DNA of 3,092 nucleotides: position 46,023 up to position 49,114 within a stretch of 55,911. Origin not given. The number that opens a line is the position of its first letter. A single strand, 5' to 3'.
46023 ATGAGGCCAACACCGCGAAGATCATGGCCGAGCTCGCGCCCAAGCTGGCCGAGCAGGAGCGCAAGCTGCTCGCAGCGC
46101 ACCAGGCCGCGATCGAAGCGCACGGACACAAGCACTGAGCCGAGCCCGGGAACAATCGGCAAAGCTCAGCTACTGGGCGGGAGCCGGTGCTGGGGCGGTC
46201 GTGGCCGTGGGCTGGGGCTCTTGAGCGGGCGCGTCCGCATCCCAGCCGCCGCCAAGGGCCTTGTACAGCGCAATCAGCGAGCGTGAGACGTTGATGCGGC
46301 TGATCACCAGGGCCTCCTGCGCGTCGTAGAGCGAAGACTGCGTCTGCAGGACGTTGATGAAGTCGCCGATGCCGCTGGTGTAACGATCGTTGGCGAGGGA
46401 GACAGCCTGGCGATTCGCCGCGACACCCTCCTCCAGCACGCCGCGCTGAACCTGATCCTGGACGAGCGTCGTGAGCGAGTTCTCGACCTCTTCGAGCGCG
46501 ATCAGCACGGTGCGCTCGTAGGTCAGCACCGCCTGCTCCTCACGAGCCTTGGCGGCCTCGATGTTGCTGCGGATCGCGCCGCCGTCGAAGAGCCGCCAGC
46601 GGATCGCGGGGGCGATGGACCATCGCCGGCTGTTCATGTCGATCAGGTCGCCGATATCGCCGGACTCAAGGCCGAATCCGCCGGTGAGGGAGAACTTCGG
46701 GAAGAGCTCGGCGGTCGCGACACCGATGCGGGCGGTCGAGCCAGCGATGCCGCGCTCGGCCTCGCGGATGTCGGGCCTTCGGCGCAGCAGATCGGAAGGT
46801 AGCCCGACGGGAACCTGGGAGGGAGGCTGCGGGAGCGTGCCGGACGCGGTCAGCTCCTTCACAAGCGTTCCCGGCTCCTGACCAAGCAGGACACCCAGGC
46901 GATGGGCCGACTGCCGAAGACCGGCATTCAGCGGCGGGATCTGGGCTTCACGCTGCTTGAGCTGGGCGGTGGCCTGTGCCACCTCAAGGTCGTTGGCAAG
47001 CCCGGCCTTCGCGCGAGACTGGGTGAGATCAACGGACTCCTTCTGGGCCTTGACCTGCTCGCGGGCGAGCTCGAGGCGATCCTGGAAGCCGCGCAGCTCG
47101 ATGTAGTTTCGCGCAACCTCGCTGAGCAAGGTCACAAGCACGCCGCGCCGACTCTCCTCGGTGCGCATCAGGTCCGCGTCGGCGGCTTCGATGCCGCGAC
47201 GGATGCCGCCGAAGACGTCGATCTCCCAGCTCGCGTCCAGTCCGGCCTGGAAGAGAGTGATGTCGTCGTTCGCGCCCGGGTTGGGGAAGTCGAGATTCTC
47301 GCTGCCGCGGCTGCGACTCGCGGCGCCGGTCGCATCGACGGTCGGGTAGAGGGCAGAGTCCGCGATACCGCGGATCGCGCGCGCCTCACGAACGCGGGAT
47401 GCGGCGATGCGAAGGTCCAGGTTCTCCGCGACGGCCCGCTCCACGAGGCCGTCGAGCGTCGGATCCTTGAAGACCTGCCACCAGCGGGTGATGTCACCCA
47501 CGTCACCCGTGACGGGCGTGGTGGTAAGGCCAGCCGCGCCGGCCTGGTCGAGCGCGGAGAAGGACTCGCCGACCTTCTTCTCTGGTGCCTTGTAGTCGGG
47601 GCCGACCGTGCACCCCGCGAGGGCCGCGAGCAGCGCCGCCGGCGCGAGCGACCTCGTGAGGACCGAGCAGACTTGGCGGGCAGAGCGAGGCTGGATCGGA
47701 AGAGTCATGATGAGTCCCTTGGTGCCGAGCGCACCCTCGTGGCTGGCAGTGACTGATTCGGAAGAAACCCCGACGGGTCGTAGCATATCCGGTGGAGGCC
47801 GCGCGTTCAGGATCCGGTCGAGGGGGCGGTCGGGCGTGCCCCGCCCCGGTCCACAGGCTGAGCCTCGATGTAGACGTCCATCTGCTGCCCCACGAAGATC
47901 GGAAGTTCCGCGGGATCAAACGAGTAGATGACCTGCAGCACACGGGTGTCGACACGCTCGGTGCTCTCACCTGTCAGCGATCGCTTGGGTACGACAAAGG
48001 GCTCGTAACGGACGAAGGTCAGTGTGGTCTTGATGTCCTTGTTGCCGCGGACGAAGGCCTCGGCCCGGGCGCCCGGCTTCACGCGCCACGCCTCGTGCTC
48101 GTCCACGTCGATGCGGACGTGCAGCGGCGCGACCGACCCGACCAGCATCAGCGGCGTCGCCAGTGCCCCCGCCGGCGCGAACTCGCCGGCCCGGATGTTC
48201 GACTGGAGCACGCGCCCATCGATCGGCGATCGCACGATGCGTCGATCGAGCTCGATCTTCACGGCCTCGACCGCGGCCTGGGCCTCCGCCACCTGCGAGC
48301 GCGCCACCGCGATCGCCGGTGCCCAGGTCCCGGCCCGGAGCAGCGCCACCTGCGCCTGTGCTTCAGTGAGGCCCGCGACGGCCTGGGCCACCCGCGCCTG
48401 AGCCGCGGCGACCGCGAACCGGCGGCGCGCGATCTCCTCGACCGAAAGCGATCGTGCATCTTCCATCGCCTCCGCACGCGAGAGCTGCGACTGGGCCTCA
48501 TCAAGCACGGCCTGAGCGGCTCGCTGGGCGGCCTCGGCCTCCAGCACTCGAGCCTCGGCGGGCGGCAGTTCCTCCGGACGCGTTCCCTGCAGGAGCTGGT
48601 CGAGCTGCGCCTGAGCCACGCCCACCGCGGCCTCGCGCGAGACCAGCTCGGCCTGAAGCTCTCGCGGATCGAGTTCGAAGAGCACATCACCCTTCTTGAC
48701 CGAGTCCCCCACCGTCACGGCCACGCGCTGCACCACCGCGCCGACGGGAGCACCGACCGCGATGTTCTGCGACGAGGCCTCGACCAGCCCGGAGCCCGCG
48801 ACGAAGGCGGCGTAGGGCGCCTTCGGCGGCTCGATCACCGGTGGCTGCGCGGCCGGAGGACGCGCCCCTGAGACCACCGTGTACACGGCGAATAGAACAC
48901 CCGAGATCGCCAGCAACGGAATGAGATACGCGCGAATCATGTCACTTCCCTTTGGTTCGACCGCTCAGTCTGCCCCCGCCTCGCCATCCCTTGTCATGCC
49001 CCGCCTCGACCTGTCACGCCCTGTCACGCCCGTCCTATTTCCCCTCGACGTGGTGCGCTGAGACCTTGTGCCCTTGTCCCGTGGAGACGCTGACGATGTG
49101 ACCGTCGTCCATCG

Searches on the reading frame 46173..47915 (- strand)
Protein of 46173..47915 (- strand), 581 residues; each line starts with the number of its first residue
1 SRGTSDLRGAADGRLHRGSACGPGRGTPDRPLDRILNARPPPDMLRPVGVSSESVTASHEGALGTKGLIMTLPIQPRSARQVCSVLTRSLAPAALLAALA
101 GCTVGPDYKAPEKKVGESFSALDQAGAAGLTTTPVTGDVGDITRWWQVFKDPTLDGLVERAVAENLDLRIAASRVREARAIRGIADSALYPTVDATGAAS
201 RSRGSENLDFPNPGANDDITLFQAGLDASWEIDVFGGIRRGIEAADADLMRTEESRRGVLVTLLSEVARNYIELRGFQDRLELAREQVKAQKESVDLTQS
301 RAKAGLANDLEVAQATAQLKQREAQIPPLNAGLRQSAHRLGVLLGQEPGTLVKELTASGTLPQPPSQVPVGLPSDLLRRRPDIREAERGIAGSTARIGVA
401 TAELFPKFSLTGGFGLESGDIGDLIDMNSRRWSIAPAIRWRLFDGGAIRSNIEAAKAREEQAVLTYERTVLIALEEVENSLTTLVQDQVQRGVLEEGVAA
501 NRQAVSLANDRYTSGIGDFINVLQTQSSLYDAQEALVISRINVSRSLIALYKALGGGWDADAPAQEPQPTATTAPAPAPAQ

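Call 39: search_protein_families(library=pfam, proteins=[window:46173-47915:-], max_evalue=0.01)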
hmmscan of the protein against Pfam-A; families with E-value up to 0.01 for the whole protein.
window:46173-47915:- (581 aa): 1 family
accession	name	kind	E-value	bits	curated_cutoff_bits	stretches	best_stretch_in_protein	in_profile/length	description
PF02321.23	OEP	-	9.6e-55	185.7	22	2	376-555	8-187/187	Outer membrane efflux protein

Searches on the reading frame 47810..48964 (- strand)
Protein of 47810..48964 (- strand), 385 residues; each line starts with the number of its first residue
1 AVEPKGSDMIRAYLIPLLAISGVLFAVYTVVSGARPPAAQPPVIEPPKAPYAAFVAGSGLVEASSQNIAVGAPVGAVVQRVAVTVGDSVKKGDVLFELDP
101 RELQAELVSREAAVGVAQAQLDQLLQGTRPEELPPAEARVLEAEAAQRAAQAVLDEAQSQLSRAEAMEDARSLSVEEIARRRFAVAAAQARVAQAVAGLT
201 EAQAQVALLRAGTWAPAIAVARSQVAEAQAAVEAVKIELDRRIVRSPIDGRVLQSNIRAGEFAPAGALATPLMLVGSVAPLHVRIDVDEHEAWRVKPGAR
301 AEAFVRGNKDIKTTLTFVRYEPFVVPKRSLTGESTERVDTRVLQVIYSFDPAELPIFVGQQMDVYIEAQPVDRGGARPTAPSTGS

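Call 39: search_protein_families(library=pfam, proteins=[window:47810-48964:-], max_evalue=0.01)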
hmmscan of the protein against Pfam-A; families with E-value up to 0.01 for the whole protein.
window:47810-48964:- (385 aa): 4 families
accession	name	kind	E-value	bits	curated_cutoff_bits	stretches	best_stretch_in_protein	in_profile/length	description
PF13437.12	HlyD_3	-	1.6e-11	45.3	22.2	2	244-322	2-78/106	HlyD family secretion protein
PF16576.10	HlyD_D23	-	5.3e-09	36.1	30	1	59-307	10-171/214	Barrel-sandwich domain of CusB or HlyD membrane-fusion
PF13533.13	Biotin_lipoyl_2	-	1.3e-08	34.9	29.8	1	72-99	5-32/32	Biotin-lipoyl like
PF00364.28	Biotin_lipoyl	-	0.0059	16.9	22.1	0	75-109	9-47/73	Biotin-requiring enzyme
